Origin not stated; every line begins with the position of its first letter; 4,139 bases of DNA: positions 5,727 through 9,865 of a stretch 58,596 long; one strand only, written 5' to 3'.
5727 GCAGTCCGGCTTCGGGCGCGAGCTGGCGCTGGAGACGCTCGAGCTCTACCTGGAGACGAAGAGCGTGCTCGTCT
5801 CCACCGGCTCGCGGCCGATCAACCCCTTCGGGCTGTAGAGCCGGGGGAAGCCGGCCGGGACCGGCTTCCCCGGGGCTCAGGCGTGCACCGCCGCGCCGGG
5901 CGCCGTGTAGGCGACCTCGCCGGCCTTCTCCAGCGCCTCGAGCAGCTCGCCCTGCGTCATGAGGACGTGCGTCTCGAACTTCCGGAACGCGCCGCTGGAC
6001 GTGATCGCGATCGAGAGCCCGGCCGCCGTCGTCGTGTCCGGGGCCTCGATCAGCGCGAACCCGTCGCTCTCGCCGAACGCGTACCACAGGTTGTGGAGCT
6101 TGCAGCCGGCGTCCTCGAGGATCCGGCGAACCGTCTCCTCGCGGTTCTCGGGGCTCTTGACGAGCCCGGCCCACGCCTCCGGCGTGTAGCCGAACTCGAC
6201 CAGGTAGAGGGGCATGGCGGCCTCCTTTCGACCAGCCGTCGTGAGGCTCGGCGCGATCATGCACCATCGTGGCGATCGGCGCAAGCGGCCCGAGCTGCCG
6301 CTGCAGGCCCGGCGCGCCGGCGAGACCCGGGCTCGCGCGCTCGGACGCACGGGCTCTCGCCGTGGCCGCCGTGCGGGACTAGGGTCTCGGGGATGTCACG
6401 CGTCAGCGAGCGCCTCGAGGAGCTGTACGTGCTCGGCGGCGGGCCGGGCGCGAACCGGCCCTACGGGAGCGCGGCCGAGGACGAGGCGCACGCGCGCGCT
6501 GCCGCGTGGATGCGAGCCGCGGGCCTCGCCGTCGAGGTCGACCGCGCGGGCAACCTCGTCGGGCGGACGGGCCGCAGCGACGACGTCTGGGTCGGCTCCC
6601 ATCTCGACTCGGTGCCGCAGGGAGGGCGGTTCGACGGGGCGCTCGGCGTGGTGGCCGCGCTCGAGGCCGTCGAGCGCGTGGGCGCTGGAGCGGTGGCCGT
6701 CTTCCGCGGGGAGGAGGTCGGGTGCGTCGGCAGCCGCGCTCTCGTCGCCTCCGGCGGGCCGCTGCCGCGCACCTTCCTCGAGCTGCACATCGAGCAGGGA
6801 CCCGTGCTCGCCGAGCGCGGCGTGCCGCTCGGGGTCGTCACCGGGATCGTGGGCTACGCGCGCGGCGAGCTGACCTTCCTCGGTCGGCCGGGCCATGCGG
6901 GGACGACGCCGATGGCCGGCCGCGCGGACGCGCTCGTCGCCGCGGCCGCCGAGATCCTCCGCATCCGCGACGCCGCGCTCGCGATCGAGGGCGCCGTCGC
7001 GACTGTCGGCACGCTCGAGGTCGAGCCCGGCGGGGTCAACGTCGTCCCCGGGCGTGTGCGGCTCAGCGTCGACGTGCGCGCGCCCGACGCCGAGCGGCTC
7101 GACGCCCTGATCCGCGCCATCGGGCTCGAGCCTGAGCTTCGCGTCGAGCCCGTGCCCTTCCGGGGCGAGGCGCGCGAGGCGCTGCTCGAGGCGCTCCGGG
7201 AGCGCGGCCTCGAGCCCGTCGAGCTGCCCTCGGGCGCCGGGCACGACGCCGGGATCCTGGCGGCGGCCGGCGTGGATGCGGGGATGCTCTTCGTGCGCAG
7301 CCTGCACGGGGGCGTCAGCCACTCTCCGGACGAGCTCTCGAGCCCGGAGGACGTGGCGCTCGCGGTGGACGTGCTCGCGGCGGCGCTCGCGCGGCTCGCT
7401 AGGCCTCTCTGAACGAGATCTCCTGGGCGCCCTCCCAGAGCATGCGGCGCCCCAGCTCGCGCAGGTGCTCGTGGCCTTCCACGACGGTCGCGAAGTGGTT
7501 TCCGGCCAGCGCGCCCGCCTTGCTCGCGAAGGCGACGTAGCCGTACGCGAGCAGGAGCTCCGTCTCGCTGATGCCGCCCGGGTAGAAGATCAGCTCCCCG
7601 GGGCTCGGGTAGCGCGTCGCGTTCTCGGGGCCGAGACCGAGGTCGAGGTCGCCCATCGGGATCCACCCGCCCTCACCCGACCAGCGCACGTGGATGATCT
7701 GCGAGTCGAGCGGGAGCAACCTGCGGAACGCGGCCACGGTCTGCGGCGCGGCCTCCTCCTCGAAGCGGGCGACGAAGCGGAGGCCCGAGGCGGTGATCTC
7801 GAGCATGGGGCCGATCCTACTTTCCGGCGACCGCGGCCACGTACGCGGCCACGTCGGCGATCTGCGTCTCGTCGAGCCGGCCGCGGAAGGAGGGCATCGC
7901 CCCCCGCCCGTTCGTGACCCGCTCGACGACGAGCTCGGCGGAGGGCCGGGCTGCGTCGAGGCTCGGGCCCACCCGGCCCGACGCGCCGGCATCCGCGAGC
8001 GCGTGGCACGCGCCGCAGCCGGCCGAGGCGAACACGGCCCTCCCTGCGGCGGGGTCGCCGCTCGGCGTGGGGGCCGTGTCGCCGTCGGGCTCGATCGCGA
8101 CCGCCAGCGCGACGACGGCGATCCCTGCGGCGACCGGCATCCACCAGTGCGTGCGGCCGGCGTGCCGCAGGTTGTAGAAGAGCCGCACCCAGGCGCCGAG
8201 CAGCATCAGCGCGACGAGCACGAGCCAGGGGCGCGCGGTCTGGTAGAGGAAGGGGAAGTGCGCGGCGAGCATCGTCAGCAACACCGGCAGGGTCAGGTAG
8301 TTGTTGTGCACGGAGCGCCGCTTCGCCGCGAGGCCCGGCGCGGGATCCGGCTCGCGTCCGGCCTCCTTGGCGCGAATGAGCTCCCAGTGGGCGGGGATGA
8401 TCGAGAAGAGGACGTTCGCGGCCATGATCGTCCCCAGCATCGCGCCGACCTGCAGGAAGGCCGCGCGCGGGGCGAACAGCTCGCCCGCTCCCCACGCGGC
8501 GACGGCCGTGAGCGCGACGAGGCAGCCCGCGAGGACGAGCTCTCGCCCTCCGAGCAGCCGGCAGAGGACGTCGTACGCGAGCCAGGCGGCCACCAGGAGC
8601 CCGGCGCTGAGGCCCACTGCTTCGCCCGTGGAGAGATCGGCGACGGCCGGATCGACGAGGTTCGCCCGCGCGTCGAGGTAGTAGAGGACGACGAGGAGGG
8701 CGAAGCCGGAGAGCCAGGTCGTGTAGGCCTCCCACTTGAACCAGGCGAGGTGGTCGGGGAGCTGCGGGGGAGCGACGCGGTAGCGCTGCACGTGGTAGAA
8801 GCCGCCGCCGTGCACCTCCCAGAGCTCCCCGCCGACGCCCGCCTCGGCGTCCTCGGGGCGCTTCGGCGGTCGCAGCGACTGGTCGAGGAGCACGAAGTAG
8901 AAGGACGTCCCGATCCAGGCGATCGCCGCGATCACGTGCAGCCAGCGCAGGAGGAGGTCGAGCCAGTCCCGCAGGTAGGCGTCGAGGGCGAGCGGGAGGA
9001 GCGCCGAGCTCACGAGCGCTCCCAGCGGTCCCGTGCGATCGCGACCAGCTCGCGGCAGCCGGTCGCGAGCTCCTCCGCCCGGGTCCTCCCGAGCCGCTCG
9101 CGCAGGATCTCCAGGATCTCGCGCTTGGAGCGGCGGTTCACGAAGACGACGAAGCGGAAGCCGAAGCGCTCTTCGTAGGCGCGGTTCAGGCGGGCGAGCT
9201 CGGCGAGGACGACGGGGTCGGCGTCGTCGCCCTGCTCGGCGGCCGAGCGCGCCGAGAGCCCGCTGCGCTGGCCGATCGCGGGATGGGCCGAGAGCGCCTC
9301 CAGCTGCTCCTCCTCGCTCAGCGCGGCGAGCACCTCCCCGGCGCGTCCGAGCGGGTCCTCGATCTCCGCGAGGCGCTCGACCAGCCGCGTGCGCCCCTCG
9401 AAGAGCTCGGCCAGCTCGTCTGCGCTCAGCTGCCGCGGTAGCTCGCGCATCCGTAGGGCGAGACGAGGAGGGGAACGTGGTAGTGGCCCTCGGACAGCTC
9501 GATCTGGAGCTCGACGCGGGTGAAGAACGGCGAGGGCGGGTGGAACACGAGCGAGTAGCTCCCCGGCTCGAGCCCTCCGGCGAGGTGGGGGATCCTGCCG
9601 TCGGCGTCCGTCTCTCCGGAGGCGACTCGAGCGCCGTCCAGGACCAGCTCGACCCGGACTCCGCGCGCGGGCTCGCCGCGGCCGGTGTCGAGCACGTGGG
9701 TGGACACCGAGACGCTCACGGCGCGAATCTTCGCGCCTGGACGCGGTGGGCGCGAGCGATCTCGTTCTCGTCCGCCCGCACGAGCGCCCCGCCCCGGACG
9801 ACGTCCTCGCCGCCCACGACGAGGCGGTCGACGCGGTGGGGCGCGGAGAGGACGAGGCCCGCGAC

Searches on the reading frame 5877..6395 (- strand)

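Call 46: search_protein_families(library=pfam, proteins=[window:5877-6395:-], max_evalue=0.0001)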
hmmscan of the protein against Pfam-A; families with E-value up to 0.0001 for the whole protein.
window:5877-6395:- (172 aa): 1 family
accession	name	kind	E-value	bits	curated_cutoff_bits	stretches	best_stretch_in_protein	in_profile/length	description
PF08734.17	GYD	-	2.8e-19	69.3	31.4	1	64-154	1-90/91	GYD domain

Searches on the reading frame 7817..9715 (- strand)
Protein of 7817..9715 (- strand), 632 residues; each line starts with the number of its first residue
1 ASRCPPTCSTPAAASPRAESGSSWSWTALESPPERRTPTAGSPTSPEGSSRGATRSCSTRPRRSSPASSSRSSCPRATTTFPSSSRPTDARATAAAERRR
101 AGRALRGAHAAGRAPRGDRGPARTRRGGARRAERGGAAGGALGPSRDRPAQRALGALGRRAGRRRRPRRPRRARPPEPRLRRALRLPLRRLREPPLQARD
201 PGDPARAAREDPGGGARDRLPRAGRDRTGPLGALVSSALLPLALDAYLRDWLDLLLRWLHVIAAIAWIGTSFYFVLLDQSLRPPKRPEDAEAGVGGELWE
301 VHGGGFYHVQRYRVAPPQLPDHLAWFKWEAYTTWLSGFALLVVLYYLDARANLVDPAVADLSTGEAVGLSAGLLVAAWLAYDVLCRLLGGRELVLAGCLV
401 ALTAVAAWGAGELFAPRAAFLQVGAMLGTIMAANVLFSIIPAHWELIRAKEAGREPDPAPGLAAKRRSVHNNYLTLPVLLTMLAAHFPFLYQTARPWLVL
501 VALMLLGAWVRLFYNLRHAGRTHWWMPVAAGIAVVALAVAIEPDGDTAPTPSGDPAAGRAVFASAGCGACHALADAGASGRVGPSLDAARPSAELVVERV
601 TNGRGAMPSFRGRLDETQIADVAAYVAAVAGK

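Call 46: search_protein_families(library=pfam, proteins=[window:7817-9715:-], max_evalue=0.0001)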
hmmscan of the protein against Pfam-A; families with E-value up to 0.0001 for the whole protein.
window:7817-9715:- (632 aa): 3 families
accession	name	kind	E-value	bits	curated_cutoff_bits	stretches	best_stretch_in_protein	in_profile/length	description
PF06181.16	Urate_ox_N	-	3.5e-123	411.2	26.9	1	246-541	1-294/295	Urate oxidase N-terminal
PF13442.11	Cytochrome_CBB3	-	4.2e-12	46.6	27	1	554-626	2-68/68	Cytochrome C oxidase, cbb3-type, subunit III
PF00034.26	Cytochrom_C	-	5e-06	28.2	21.3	0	556-628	2-88/90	Cytochrome c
